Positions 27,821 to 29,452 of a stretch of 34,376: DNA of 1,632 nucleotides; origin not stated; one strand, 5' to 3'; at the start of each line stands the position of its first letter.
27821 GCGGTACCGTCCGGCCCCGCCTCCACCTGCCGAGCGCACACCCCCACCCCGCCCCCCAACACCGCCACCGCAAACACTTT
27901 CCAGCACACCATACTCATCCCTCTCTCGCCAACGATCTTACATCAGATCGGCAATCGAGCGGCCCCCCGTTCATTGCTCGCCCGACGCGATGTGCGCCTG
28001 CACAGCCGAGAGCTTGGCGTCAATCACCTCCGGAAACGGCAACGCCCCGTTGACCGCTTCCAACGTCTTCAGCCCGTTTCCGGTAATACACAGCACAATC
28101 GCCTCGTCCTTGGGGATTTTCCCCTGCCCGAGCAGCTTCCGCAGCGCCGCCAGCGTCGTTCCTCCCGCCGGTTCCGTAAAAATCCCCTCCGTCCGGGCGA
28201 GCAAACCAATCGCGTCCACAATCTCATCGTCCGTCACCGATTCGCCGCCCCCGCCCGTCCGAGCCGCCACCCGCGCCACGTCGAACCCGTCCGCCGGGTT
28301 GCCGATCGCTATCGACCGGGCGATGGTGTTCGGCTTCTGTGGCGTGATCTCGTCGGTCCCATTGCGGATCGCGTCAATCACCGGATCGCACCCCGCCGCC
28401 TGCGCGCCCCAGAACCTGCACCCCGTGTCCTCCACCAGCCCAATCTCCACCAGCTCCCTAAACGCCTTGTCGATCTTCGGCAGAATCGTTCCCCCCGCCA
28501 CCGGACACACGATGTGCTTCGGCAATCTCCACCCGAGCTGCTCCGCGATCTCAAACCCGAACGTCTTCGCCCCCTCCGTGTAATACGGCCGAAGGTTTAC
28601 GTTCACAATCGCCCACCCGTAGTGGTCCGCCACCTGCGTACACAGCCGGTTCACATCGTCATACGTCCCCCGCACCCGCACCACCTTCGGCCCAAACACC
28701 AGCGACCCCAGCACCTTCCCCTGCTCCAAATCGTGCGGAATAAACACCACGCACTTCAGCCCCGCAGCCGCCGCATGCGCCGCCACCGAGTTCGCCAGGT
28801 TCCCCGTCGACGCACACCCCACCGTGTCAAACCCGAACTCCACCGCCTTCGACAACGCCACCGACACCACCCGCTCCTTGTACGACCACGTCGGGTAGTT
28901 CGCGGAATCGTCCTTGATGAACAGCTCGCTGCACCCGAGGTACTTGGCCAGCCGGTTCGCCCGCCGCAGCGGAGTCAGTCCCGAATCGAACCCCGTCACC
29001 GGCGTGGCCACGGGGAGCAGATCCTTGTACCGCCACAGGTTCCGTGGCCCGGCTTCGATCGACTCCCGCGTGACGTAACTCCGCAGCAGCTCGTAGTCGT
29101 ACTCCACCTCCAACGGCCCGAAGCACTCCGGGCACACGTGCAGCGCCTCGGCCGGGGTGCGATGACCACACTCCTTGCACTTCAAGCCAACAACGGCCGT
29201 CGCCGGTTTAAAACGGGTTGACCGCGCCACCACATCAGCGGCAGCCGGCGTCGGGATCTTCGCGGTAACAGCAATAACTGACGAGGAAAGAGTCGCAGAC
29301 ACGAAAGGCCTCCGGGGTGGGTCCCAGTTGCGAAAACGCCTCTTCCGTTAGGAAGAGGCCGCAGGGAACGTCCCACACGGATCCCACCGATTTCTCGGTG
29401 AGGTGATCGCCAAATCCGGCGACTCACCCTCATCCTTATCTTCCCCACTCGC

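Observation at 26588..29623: SAM-I riboswitch in front of a zinc-ribbon ThrC homologue linked to a CysO-type sulfur carrier: candidate SAM-repressed homocysteine synthesis from O-phosphohomoserine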

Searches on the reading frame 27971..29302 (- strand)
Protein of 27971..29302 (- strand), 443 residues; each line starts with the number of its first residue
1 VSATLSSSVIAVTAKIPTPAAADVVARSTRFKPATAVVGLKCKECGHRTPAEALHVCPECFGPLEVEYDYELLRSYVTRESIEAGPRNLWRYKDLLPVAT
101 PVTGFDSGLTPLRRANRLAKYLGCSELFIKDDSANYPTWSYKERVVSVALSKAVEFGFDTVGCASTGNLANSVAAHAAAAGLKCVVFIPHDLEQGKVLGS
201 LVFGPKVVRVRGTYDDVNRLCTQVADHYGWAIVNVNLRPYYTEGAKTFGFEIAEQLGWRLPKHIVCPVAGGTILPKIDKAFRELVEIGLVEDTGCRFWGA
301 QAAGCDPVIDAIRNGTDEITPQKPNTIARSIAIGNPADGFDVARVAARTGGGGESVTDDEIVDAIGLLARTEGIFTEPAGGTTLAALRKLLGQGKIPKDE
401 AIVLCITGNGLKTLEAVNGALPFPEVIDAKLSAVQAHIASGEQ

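Call 4: search_protein_families(library=pfam, proteins=[window:27971-29302:-], max_evalue=0.01)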
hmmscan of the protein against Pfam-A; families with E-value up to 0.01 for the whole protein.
window:27971-29302:- (443 aa): 3 families
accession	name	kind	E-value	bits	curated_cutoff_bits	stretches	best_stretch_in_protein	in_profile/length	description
PF00291.31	PALP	-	8.1e-69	232.6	35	1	108-408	6-295/295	Pyridoxal-phosphate dependent enzyme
PF05810.19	NinF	-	3.7e-05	24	27.5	1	41-65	1-25/25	NinF protein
PF23455.1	DUF7129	-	0.0056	16.8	30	0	42-63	14-36/45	Domain of unknown function (DUF7129)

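Call 5: search_protein_families(library=ncbifam, proteins=[window:27971-29302:-], max_evalue=0.01)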
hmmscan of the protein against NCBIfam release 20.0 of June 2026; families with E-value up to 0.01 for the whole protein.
window:27971-29302:- (443 aa): 49 families (the best 25 are shown)
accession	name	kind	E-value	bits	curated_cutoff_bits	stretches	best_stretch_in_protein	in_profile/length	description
NF006050.0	PRK08197.1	equivalog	1.4e-89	300.7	303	1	34-421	3-392/406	threonine synthase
TIGR00260.1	thrC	equivalog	4.6e-79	266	167.1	1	90-414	2-339/340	threonine synthase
NF004170.0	PRK05638.1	equivalog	4e-57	193.7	421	1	40-414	2-359/442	threonine synthase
NF005035.0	PRK06450.1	equivalog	5e-42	143.9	301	1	40-413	4-337/338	threonine synthase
NF006205.0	PRK08329.1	equivalog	3.1e-37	128.4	358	1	40-413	2-346/347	threonine synthase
NF004996.0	PRK06381.1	equivalog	2.8e-35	121.9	266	1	108-409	14-317/319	threonine synthase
TIGR01127.1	ilvA_1Cterm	equivalog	5.2e-19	68.5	378.75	1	110-408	1-283/380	threonine ammonia-lyase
NF006390.0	PRK08639.1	equivalog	7.6e-18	64.7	421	1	110-409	26-313/418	threonine ammonia-lyase IlvA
TIGR03844.1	cysteate_syn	equivalog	1.3e-17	63.7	324.9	1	40-414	3-383/398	cysteate synthase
NF006455.0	PRK08813.1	equivalog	2.6e-17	63.1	489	1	137-395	59-301/374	threonine dehydratase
NF005600.0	PRK07334.1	equivalog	1e-15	57.2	496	1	110-408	29-309/408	threonine ammonia-lyase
NF006094.0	PRK08246.1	subfamily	1.7e-15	57.2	331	1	157-408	67-301/310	serine/threonine dehydratase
NF040741.1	ornith_OrtB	equivalog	3.7e-14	52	550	1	118-274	75-239/464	2-amino-4-oxopentanoate thiolase subunit OrtB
NF006058.0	PRK08206.1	equivalog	6.8e-14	51.2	276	1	160-234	118-192/402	diaminopropionate ammonia-lyase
NF009130.0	PRK12483.1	subfamily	1.5e-13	50.2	801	1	110-396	38-312/521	threonine ammonia-lyase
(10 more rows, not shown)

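Call 14: find_homologous_proteins(query=window:27971-29302:-, max_evalue=1e-20)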
Query window:27971-29302:- (443 aa): 8000 proteins with E <= 1e-20 among 8000 candidates; the best 120 are listed.
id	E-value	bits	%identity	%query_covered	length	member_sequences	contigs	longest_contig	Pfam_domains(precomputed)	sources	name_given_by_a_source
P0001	1.2e-295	999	99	100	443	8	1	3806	PF00291.32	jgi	-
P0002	3.1e-250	849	84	100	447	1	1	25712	PF00291.32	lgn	-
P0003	1.4e-246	837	83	98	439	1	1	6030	PF00291.32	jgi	jgi:threonine synthase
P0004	9.0e-241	818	83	96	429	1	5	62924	PF00291.32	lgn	-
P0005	5.3e-233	792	84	90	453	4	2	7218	PF00291.32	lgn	-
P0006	2.4e-226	770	82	92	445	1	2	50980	PF00291.32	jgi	jgi:threonine synthase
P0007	1.4e-225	768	79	96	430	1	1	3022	PF00291.32,PF05810.20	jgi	jgi:threonine synthase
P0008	5.5e-225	766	82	91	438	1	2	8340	PF00291.32,PF05810.20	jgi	jgi:threonine synthase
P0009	4.0e-221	753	81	92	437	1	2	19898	PF00291.32,PF05810.20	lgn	-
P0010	3.0e-217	740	79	91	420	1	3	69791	PF00291.32,PF05810.20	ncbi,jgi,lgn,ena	jgi:threonine synthase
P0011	6.7e-216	736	78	92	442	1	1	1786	PF00291.32,PF05810.20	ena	-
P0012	1.3e-211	722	74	99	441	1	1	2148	PF00291.32,PF05810.20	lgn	-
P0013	2.4e-204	698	76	89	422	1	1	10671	PF00291.32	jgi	jgi:threonine synthase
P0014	5.1e-204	697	75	90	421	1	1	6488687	PF00291.32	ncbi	-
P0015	4.2e-203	694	74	90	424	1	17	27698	PF00291.32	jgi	jgi:threonine synthase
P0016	8.6e-203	693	74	91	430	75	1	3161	PF00291.32,PF05810.20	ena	-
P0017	1.0e-202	692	74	91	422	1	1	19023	PF00291.32,PF05810.20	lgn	-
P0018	2.0e-202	691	74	90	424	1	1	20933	PF00291.32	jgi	jgi:threonine synthase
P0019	5.2e-202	690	71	97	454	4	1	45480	PF00291.32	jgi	jgi:threonine synthase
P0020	5.2e-202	690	75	90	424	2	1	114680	PF00291.32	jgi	jgi:threonine synthase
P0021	1.3e-201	689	73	91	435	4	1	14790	PF00291.32,PF05810.20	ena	-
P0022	1.9e-201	688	73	91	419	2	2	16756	PF00291.32,PF05810.20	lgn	-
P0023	2.2e-201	688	73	91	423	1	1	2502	PF00291.32,PF05810.20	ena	-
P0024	4.9e-201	687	74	89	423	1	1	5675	PF00291.32,PF05810.20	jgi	jgi:threonine synthase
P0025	8.5e-201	686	74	92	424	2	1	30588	PF00291.32,PF05810.20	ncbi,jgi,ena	ncbi:MAG TPA: threonine synthase [Tepidisphaeraceae bacterium]|jgi:threonine synthase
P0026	9.0e-201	686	74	90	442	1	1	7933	PF00291.32,PF05810.20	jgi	jgi:threonine synthase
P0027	9.2e-201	686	72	92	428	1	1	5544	PF00291.32,PF05810.20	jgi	jgi:threonine synthase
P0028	9.4e-201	686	74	89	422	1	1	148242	PF00291.32,PF05810.20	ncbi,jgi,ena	jgi:threonine synthase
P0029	1.1e-200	686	73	91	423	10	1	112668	PF00291.32,PF05810.20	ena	-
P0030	1.2e-200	685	74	89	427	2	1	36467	PF00291.32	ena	-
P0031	1.4e-200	685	74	90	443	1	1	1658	PF00291.32,PF05810.20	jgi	jgi:threonine synthase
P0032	1.5e-200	685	74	91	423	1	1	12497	PF00291.32,PF05810.20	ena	-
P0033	1.7e-200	685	73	91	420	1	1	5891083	PF00291.32,PF05810.20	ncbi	-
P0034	2.1e-200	685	74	90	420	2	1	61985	PF00291.32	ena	-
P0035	2.2e-200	685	73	92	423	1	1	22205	PF00291.32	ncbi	-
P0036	2.3e-200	685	73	91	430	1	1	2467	PF00291.32,PF05810.20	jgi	jgi:threonine synthase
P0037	3.0e-200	684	74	89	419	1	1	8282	PF00291.32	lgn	-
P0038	3.6e-200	684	74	89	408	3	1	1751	PF00291.32,PF05810.20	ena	-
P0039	4.4e-200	684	73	90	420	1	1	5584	PF00291.32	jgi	jgi:threonine synthase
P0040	4.8e-200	684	72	93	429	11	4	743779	PF00291.32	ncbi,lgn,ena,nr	ncbi:MAG: threonine synthase [Phycisphaerae bacterium]|nr:MAG: threonine synthase [Phycisphaerae bac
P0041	4.9e-200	684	72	92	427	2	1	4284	PF00291.32,PF05810.20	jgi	jgi:threonine synthase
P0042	5.5e-200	683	73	92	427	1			PF00291.32,PF05810.20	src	-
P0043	5.9e-200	683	73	92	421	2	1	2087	PF00291.32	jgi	jgi:threonine synthase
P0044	1.2e-199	682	74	89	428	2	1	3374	PF00291.32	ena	-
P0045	1.2e-199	682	71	92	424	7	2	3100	PF00291.32,PF05810.20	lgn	-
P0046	1.2e-199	682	72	91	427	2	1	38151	PF00291.32,PF05810.20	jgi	jgi:threonine synthase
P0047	1.4e-199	682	74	89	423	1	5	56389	PF00291.32,PF05810.20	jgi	jgi:threonine synthase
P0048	2.1e-199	681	74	90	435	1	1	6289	PF00291.32,PF05810.20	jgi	jgi:threonine synthase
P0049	2.4e-199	681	72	91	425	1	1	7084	PF00291.32,PF05810.20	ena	-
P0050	4.6e-199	680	73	91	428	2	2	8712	PF00291.32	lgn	-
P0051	8.1e-199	679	72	90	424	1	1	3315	PF00291.32,PF05810.20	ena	-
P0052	8.1e-199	679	72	91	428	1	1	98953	PF00291.32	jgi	jgi:threonine synthase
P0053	8.2e-199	679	74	89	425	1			PF00291.32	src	-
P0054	8.6e-199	679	72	92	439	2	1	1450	PF00291.32,PF05810.20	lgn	-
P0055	9.3e-199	679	73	89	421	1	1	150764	PF00291.32,PF05810.20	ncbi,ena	-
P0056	1.0e-198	679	72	91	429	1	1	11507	PF00291.32,PF05810.20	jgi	jgi:threonine synthase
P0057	1.1e-198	679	72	92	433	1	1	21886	PF00291.32,PF05810.20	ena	-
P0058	1.2e-198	679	74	89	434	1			PF00291.32,PF05810.20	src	-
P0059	1.4e-198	679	72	92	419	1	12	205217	PF00291.32,PF05810.20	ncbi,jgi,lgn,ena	-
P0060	1.4e-198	679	74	90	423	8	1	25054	PF00291.32,PF05810.20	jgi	jgi:threonine synthase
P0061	1.5e-198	679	74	89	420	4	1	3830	PF00291.32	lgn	-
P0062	1.5e-198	679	71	92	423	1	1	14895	PF00291.32,PF05810.20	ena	-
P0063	2.2e-198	678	71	92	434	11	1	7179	PF00291.32,PF05810.20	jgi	jgi:threonine synthase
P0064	2.3e-198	678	72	91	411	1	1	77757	PF00291.32,PF05810.20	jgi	-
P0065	2.3e-198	678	74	89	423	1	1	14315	PF00291.32,PF05810.20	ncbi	-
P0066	2.4e-198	678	73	89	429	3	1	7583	PF00291.32,PF05810.20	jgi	jgi:threonine synthase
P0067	2.5e-198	678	73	91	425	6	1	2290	PF00291.32,PF05810.20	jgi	jgi:threonine synthase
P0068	2.9e-198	678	71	92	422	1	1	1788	PF00291.32,PF05810.20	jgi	jgi:threonine synthase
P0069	3.6e-198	677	72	91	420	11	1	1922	PF00291.32,PF05810.20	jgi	jgi:threonine synthase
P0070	3.8e-198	677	71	92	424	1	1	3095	PF00291.32,PF05810.20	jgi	jgi:threonine synthase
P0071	3.8e-198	677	72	90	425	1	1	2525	PF00291.32,PF05810.20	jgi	jgi:threonine synthase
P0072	3.9e-198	677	73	91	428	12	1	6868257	PF00291.32,PF05810.20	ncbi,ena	-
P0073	5.0e-198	677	73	90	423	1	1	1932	PF00291.32,PF05810.20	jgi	jgi:threonine synthase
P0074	5.4e-198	677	73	89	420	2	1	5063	PF00291.32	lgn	-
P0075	6.4e-198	677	73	91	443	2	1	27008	PF00291.32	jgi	jgi:threonine synthase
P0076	8.5e-198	676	73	89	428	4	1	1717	PF00291.32,PF05810.20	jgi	-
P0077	9.2e-198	676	74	89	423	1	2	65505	PF00291.32,PF05810.20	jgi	-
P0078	1.1e-197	676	72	91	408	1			PF00291.32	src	-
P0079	1.2e-197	676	73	91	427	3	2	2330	PF00291.32,PF05810.20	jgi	jgi:threonine synthase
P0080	1.3e-197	676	73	89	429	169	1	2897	PF00291.32,PF05810.20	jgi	jgi:threonine synthase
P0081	1.3e-197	676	73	89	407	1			PF00291.32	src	-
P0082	1.3e-197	675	74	89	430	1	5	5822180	PF00291.32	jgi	jgi:threonine synthase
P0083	1.3e-197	675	72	91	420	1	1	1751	PF00291.32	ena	-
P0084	1.6e-197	675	74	89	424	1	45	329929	PF00291.32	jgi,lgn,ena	-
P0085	1.9e-197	675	74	89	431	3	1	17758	PF00291.32,PF05810.20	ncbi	ncbi:MAG: threonine synthase [Tepidisphaeraceae bacterium]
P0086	2.2e-197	675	74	89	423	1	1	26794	PF00291.32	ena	-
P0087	2.2e-197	675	73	91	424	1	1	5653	PF00291.32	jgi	jgi:threonine synthase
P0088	2.3e-197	675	73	89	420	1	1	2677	PF00291.32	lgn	-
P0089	2.3e-197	675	73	89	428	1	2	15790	PF00291.32,PF05810.20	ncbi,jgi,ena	jgi:threonine synthase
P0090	2.4e-197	675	74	89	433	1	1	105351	PF00291.32,PF05810.20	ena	-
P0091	2.4e-197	675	74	89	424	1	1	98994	PF00291.32,PF05810.20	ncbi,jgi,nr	ncbi:MAG TPA: threonine synthase [Tepidisphaeraceae bacterium]|jgi:threonine synthase|nr:threonine s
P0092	2.5e-197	675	72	91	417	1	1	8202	PF00291.32,PF05810.20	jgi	jgi:threonine synthase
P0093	2.8e-197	674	72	89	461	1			PF00291.32,PF05810.20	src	-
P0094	2.9e-197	674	71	92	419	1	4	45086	PF00291.32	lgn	-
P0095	3.0e-197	674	73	89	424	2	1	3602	PF00291.32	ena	-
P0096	3.1e-197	674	72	91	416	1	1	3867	PF00291.32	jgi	jgi:threonine synthase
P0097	3.1e-197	674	72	91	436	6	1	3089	PF00291.32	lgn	-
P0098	3.2e-197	674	72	89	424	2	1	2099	PF00291.32,PF05810.20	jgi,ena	-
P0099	3.2e-197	674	73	90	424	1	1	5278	PF00291.32,PF05810.20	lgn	-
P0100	3.6e-197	674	73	89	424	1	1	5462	PF00291.32,PF05810.20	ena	-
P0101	3.8e-197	674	72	90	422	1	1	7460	PF00291.32,PF05810.20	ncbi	-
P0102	3.9e-197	674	73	89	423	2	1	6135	PF00291.32,PF05810.20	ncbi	-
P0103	3.9e-197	674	71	92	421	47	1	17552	PF00291.32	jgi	jgi:threonine synthase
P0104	4.1e-197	674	71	92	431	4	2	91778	PF00291.32,PF05810.20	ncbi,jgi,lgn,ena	jgi:threonine synthase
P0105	4.6e-197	674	73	89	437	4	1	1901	PF00291.32,PF05810.20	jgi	jgi:threonine synthase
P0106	5.2e-197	674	73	89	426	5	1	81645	PF00291.32,PF05810.20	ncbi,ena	-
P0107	6.2e-197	673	72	90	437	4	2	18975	PF00291.32,PF05810.20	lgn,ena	-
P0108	7.1e-197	673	71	92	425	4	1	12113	PF00291.32,PF05810.20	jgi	jgi:threonine synthase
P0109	7.2e-197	673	72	92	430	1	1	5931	PF00291.32,PF05810.20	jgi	jgi:threonine synthase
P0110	7.4e-197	673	71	92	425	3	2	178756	PF00291.32,PF05810.20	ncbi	-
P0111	7.6e-197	673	71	92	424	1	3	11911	PF00291.32,PF05810.20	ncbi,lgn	-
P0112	8.3e-197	673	71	92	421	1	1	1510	PF00291.32,PF05810.20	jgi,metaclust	metaclust:\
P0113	1.0e-196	673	72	91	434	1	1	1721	PF00291.32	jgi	jgi:threonine synthase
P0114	1.1e-196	672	72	92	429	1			PF00291.32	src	-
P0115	1.1e-196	672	72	90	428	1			PF00291.32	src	-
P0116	1.1e-196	672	73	89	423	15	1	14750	PF00291.32,PF05810.20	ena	-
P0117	1.1e-196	672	74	90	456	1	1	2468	PF00291.32,PF05810.20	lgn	-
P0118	1.1e-196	672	73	89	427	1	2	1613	PF00291.32,PF05810.20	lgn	-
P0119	1.2e-196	672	71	92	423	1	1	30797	PF00291.32,PF05810.20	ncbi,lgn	-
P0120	1.3e-196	672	74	89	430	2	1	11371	PF00291.32,PF05810.20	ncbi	-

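Call 15: find_related_loci(query=window:27971-29302:-, collection=genome_contigs, flank=6000)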
Query window:27971-29302:- (443 aa) in genome_contigs; peptide patterns used: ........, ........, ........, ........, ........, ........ (x = any residue, [..] = any of these).
599 stretches matched a pattern (row limit reached: there are more); 322 encode a relative of the query (tblastn E <= 1e-3); the best 80 are kept; 80 distinct loci.
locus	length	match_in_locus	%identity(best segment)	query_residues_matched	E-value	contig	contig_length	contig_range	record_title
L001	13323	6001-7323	80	6-436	0e+0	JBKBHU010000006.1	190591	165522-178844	MAG: Tepidisphaerales bacterium isolate 21I_069.bin.25 NODE_6_length_190591_cov_11.805909, whole genome shotgun sequence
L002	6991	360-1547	75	37-432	0e+0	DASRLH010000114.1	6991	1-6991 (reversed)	MAG TPA_asm: Tepidisphaeraceae bacterium isolate SMAG_U10183 k141_345040, whole genome shotgun sequence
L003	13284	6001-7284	69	5-440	0e+0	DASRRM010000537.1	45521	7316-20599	MAG TPA_asm: Tepidisphaeraceae bacterium isolate SMAG_U4852 k141_1318077, whole genome shotgun sequence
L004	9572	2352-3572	72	33-439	0e+0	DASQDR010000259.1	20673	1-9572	MAG TPA_asm: Tepidisphaeraceae bacterium isolate SMAG_U11732 k141_114678, whole genome shotgun sequence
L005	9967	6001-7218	74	37-442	0e+0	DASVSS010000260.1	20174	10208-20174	MAG TPA_asm: Tepidisphaeraceae bacterium isolate SMAG_U3268 k141_484947, whole genome shotgun sequence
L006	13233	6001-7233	72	32-442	0e+0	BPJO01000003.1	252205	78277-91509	MAG: Phycisphaerae bacterium KatS3mg104 DNA, contig_13273, whole genome shotgun sequence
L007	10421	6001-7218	73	37-442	0e+0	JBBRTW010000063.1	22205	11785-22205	MAG: Tepidisphaerales bacterium isolate La2_metabat2.312 La2_metabat2.312_K_3317360L22205_cov_12.0000, whole genome shot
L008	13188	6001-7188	74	37-431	0e+0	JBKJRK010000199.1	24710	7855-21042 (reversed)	MAG: Tepidisphaeraceae bacterium isolate ant_bin.532 k117_6035926, whole genome shotgun sequence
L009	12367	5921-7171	71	23-439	0e+0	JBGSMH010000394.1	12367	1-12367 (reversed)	MAG: Phycisphaerae bacterium isolate JTS-AC226 k141_2055095, whole genome shotgun sequence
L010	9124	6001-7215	73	28-432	0e+0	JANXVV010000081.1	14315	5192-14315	MAG: Humisphaera sp. isolate GL140_1_metabat_188_sub GL140_1_k141_987462, whole genome shotgun sequence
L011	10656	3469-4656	73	37-432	0e+0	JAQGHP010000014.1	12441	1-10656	MAG: Phycisphaerales bacterium isolate RYN_436 scaffold_1683, whole genome shotgun sequence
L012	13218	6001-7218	72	35-440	0e+0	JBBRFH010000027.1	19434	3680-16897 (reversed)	MAG: Tepidisphaerales bacterium isolate Co_metawrap_2556 Cmw_2556_k141_19730956_length_19434_cov_56.9884, whole genome s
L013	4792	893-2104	73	35-438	0e+0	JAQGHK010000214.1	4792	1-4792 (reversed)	MAG: Phycisphaerales bacterium isolate RYN_431 scaffold_3029670, whole genome shotgun sequence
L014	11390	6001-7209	72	37-439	0e+0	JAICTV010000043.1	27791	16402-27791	MAG: Phycisphaerae bacterium isolate GZL_ISSM_2_bin.34 k141_5626010_length_27791_cov_10.0000, whole genome shotgun seque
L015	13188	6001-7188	74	37-432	0e+0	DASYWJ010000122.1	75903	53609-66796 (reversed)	MAG TPA_asm: Tepidisphaeraceae bacterium isolate SMAG_U6278 k141_561222, whole genome shotgun sequence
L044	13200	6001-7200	71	37-436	0e+0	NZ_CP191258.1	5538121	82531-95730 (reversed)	Fontivita pretiosa strain B-254 chromosome, complete genome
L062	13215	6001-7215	68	37-440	0e+0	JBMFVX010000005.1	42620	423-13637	MAG: Phycisphaerae bacterium isolate KM4364-03 NODE_5_length_42620_cov_96.225372, whole genome shotgun sequence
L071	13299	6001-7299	66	1-436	0e+0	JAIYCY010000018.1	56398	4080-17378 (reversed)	MAG: Planctomycetaceae bacterium isolate H1_MAG_00017 pond_H1_MAG_00017_000000000012, whole genome shotgun sequence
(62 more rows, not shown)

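Call 16: search_solved_structures(query=window:27971-29302:-, max_evalue=1e-10, show_alignments=1)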
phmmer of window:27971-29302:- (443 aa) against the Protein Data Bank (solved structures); distinct sequences matched with E-value up to 1e-10: 5.
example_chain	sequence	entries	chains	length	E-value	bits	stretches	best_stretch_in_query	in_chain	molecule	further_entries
1uim_A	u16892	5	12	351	2.4e-54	188.4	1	88-436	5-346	Threonine Synthase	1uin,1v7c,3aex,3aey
6cgq_A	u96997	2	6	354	9e-54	186.6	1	90-414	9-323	Threonine synthase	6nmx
2zsj_A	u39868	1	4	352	1.8e-52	182.3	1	91-415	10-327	Threonine synthase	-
2d1f_A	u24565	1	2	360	4.1e-48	167.9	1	86-419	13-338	Threonine synthase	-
1e5x_A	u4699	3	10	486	5.7e-28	101.5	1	103-415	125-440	THREONINE SYNTHASE | THREONINE SYNTHASE 1, CHLOROPLASTIC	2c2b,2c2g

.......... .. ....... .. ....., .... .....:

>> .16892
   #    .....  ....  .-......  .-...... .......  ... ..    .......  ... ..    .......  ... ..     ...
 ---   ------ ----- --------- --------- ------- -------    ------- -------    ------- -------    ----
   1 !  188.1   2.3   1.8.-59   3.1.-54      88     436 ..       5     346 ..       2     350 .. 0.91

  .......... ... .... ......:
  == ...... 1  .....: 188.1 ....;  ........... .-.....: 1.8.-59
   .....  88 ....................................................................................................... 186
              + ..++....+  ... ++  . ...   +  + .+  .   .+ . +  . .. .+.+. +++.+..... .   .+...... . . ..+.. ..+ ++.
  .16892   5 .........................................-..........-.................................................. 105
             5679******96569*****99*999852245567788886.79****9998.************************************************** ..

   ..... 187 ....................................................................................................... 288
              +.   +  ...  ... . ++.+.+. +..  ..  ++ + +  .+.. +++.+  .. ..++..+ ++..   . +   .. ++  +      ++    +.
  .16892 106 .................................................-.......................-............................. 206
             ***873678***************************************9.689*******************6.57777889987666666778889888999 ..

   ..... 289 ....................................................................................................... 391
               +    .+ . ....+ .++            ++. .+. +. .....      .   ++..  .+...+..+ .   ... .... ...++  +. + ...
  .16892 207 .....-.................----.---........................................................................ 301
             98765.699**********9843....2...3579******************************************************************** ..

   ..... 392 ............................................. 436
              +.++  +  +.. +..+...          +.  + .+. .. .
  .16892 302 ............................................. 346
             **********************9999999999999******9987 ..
